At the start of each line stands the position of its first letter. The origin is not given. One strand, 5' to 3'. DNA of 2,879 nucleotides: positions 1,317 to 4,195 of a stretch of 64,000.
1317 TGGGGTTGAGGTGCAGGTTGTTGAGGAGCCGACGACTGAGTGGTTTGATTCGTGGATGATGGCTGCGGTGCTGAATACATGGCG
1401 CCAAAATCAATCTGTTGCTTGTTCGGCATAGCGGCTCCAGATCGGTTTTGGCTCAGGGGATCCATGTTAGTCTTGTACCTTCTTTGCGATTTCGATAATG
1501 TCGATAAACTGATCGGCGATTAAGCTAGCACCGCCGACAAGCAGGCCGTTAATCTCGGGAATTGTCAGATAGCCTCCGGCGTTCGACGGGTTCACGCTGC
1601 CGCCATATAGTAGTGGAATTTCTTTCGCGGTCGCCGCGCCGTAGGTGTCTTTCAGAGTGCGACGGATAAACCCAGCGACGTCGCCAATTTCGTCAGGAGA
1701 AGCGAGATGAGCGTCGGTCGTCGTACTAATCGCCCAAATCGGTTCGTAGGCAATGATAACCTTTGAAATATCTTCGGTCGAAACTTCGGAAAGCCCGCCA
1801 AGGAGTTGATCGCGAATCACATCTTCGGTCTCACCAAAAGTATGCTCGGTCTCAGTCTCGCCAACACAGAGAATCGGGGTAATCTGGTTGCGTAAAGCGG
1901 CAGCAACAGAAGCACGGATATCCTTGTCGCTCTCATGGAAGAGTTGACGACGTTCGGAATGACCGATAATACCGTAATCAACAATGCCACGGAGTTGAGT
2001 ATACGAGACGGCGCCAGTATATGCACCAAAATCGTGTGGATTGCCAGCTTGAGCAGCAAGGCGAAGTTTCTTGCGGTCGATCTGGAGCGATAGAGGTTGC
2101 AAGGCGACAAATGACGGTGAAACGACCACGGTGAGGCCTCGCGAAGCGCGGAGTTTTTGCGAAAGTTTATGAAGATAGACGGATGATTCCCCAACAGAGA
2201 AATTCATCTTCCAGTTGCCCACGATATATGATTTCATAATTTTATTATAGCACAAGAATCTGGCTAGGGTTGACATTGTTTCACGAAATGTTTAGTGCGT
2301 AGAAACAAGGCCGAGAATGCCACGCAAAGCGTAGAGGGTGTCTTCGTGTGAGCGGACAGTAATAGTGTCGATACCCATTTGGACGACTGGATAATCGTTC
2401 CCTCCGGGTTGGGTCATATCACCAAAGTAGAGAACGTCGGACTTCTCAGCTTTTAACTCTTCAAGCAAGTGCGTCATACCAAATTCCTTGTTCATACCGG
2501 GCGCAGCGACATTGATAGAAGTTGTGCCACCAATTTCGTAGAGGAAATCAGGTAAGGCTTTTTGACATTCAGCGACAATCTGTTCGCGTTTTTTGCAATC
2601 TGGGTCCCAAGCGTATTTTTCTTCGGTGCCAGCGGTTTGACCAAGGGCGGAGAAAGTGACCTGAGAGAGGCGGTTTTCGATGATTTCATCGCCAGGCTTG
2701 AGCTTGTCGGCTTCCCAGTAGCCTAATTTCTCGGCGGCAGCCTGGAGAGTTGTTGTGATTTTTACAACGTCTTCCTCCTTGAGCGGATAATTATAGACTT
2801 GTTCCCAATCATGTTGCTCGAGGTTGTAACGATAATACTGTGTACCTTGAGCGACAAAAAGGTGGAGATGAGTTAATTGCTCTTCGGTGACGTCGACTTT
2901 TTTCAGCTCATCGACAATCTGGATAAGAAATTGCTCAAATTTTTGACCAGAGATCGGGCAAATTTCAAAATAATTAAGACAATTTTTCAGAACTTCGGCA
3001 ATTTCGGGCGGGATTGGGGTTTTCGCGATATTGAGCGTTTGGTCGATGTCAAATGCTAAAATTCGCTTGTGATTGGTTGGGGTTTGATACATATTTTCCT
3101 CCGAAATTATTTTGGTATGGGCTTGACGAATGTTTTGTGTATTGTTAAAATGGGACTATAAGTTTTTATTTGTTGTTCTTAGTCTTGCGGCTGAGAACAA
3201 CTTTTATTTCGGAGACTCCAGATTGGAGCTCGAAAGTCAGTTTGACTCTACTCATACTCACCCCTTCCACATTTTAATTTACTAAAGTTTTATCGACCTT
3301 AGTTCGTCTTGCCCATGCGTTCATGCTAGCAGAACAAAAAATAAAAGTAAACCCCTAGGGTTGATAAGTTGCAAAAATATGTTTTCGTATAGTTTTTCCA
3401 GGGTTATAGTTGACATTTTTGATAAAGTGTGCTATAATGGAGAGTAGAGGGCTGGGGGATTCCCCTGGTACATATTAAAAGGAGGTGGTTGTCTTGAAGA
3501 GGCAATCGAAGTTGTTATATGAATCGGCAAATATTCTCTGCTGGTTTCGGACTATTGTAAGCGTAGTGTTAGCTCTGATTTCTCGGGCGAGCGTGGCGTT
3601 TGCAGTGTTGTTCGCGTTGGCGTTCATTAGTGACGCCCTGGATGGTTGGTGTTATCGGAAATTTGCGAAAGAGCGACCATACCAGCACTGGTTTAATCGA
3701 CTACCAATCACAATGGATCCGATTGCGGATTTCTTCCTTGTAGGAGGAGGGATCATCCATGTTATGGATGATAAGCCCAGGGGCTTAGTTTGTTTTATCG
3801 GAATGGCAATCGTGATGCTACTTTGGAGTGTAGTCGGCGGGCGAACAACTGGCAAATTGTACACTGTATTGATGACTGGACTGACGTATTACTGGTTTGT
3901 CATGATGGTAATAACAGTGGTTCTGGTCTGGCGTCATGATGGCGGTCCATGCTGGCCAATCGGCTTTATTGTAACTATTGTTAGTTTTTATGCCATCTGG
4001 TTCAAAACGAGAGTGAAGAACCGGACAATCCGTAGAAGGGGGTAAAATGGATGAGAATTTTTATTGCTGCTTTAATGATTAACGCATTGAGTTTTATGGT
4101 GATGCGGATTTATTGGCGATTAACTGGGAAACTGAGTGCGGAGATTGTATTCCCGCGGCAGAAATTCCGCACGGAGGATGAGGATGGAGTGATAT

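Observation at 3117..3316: Copy A of a ~200-bp inverted-repeat-bounded cassette: an SD-led 29-codon ORF opposed by a promoter/terminator-defined antisense RNA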

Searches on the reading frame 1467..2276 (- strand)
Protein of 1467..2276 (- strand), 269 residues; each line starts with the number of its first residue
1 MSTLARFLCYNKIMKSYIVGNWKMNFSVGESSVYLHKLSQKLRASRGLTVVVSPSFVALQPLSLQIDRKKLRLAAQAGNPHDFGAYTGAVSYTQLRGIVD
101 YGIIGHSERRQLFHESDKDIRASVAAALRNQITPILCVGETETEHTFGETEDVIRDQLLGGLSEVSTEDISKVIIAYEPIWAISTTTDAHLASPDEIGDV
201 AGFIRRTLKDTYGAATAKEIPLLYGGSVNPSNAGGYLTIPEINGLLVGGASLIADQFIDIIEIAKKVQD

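Call 46: search_protein_families(library=pfam, proteins=[window:1467-2276:-], max_evalue=0.001)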
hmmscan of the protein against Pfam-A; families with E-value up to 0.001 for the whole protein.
window:1467-2276:- (269 aa): 1 family
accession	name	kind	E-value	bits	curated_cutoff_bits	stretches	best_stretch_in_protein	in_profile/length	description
PF00121.24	TIM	-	1.1e-74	251.4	20.1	1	17-263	2-244/245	Triosephosphate isomerase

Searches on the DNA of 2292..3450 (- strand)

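Call 28: search_rna_families(source=window, start=3050, end=3450, threshold=evalue, max_evalue=10)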
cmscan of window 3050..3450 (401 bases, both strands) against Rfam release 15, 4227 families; matches with E-value up to 10: 3.
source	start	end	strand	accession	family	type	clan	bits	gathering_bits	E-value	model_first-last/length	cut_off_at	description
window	3126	3212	+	RF02538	TarB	Gene; sRNA;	-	18.8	80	0.37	1-79/79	no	Vibrio ToxT activated RNA TarB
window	3173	3202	+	RF03462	mir-4677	Gene; miRNA;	-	16.8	80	1.1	1-59/59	no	mir-4677 microRNA precursor family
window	3172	3376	-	RF02209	WT1-AS_7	Gene; lncRNA;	-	8.6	50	2.7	85-294/294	no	WT1 antisense RNA conserved region 7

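Call 90: search_rna_families(sources=[L017, L012, L036, L019, L083, L022, L010, L009, L011, L025], threshold=gathering)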
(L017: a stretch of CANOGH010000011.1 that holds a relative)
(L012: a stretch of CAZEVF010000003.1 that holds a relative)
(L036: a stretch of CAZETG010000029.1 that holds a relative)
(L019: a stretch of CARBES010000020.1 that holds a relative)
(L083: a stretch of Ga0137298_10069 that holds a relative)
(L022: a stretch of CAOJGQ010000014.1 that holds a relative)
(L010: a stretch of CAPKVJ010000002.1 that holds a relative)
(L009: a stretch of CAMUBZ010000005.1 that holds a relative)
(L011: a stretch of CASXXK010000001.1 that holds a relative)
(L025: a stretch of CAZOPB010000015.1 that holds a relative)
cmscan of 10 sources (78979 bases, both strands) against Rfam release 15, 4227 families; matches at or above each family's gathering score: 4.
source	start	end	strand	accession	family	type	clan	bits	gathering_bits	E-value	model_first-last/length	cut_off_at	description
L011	8324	8395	-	RF00005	tRNA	Gene; tRNA;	CL00001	69.8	29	4.5e-13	1-71/71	no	tRNA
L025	8688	8759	+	RF00005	tRNA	Gene; tRNA;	CL00001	69.1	29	6.8e-13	1-71/71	no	tRNA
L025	8300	8373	+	RF00005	tRNA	Gene; tRNA;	CL00001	59.9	29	2.4e-10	1-71/71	no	tRNA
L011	8408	8481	-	RF00005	tRNA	Gene; tRNA;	CL00001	59.1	29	3.8e-10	1-71/71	no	tRNA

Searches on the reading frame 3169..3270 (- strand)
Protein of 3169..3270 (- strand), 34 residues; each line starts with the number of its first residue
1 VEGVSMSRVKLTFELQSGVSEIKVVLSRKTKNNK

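Call 30: search_protein_families(library=pfam, proteins=[window:3169-3255:-], max_evalue=10)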
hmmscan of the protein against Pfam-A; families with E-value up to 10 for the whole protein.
seq(29 aa): 0 families

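Call 49: search_protein_families(library=ncbifam, proteins=[window:3169-3255:-], max_evalue=10)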
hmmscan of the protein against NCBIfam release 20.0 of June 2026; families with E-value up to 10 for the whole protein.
seq(29 aa): 0 families

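Call 52: list_cluster_members(proteins=[window:3169-3255:-, window:3169-3270:-, window:3169-3261:-, window:22722-22802:-, window:22722-22832:-, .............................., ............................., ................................, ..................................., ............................])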
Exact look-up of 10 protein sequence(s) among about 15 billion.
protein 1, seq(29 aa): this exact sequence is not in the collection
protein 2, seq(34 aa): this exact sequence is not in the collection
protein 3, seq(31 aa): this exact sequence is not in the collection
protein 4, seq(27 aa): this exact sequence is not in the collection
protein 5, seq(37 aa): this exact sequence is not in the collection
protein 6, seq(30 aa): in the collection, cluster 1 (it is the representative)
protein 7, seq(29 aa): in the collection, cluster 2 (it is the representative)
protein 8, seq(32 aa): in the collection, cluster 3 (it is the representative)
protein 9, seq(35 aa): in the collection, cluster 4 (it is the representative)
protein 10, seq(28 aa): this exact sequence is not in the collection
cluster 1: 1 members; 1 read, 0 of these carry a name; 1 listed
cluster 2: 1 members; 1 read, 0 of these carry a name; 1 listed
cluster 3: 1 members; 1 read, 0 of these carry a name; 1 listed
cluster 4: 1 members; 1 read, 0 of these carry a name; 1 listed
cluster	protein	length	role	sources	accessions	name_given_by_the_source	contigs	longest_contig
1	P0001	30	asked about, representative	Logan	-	-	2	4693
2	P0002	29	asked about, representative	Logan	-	-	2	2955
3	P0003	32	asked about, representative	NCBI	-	-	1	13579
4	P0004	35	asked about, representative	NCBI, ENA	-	-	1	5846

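Call 58: search_protein_representatives(alignment_id=A4)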
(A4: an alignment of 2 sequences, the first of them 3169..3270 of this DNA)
Query: 2 sequences, 40 profile positions. Proteins with E-value up to 0.001 (for the whole library): 3; up to 1e-10: 0; up to 1e-30: 0. The best 3 are listed.
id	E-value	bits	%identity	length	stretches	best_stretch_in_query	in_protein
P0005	1.0e-09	54.3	-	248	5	10-24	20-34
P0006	3.8e-06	42.8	-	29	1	11-39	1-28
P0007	4.6e-05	39.4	-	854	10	13-29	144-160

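Call 66: predict_structure(protein=window:3169-3270:-)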
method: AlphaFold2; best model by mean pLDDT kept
length: 34 residues; sequences in the alignment: 1
mean_pLDDT: 89.1   pTM: 0.40
mean pLDDT of the five models: 89.1, 80.5, 80.2, 76.8, 76.1
residues with pLDDT >= 90: 23; 70-90: 9; 50-70: 2; < 50: 0
segments of 3 or more residues with pLDDT < 50: none
pLDDT, mean of each block of 10 residues (from residue 1): 87 95 92 73
secondary structure, 60 per line:
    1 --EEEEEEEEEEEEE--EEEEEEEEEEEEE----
elements in order: E3-15 E18-30

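Call 81: fold_search(model_id=the predicted structure, library=pdb)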
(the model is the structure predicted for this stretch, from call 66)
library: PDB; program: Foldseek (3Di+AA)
matches with E <= 10: 288; with E <= 0.001: 0
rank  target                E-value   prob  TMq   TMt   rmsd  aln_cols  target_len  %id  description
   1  8cvm_t                1.1e+00  0.51  0.43  0.19   3.6        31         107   19  Cutibacterium acnes 50S ribosomal subunit with P-site tRNA and Sarecycline bound in the local refined map (released 2023-03-15)
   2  4qhb_A                1.1e+00  0.44  0.40  0.06   3.9        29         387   10  Crystal structure of a putative hydrolase (BVU_2763) from Bacteroides vulgatus ATCC 8482 at 2.44 A resolution (released 2014-06-18)
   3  4qhb_B                1.1e+00  0.44  0.40  0.06   3.8        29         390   10  Crystal structure of a putative hydrolase (BVU_2763) from Bacteroides vulgatus ATCC 8482 at 2.44 A resolution (released 2014-06-18)
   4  3ks7_B                1.1e+00  0.41  0.40  0.06   3.8        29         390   17  Crystal structure of Putative Peptide:N-glycosidase F (PNGase F) (YP_210507.1) from Bacteroides fragilis NCTC 9343 at  (released 2009-12-15)
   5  4qhb_D                1.2e+00  0.38  0.38  0.06   3.9        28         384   11  Crystal structure of a putative hydrolase (BVU_2763) from Bacteroides vulgatus ATCC 8482 at 2.44 A resolution (released 2014-06-18)
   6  3bp6_B                1.3e+00  0.20  0.41  0.11   9.9        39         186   15  Crystal structure of the mouse PD-1 Mutant and PD-L2 complex (released 2009-02-24)
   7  3ks7_A                1.4e+00  0.38  0.40  0.06   3.9        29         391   17  Crystal structure of Putative Peptide:N-glycosidase F (PNGase F) (YP_210507.1) from Bacteroides fragilis NCTC 9343 at  (released 2009-12-15)
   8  3ks7_D                1.4e+00  0.35  0.40  0.06   3.9        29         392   17  Crystal structure of Putative Peptide:N-glycosidase F (PNGase F) (YP_210507.1) from Bacteroides fragilis NCTC 9343 at  (released 2009-12-15)
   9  6gdv_C                1.5e+00  0.30  0.40  0.18   3.1        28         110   21  Structure of CutA from Synechococcus elongatus PCC7942 complexed with Bis-Tris molecule (released 2019-05-08)
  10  6gdu_A                1.7e+00  0.21  0.38  0.18   3.0        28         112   21  Structure of CutA from Synechococcus elongatus PCC7942 (released 2019-05-08)
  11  5nzi                  1.9e+00  0.51  0.54  0.06   2.0        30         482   20  Crystal structure of UDP-glucose pyrophosphorylase S374F mutant from Leishmania major in complex with UDP-glucose (released 2018-04-18)
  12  6ajc_H                1.9e+00  0.12  0.33  0.05  11.0        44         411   18  Crystal structure of Trypanosoma cruzi cytosolic isocitrate dehydrogenase in complex with NADP+, isocitrate and ca2+ (released 2019-08-28)
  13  6gdu_B                2.0e+00  0.25  0.39  0.18   3.2        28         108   21  Structure of CutA from Synechococcus elongatus PCC7942 (released 2019-05-08)
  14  7e3n                  2.0e+00  0.04  0.24  0.04  11.3        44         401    9  Crystal structure of Isocitrate dehydrogenase D252N mutant from Trypanosoma brucei in complexed with NADP+, alpha-ketogl (released 2022-02-16)
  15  6gdu_C                2.1e+00  0.16  0.37  0.18   3.3        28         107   21  Structure of CutA from Synechococcus elongatus PCC7942 (released 2019-05-08)
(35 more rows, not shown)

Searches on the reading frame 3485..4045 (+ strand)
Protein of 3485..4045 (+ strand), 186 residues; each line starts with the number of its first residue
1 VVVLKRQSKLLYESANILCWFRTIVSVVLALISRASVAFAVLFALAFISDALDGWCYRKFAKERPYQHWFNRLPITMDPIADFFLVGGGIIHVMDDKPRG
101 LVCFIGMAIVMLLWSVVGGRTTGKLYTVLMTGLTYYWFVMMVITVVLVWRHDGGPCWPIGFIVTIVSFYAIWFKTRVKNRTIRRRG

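Call 46: search_protein_families(library=pfam, proteins=[window:3485-4045:+], max_evalue=0.001)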
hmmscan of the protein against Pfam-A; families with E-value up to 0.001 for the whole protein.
window:3485-4045:+ (186 aa): 1 family
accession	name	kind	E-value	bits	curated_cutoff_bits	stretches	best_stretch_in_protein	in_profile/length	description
PF01066.26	CDP-OH_P_transf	-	3.1e-05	24.8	22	1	15-159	4-138/152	CDP-alcohol phosphatidyltransferase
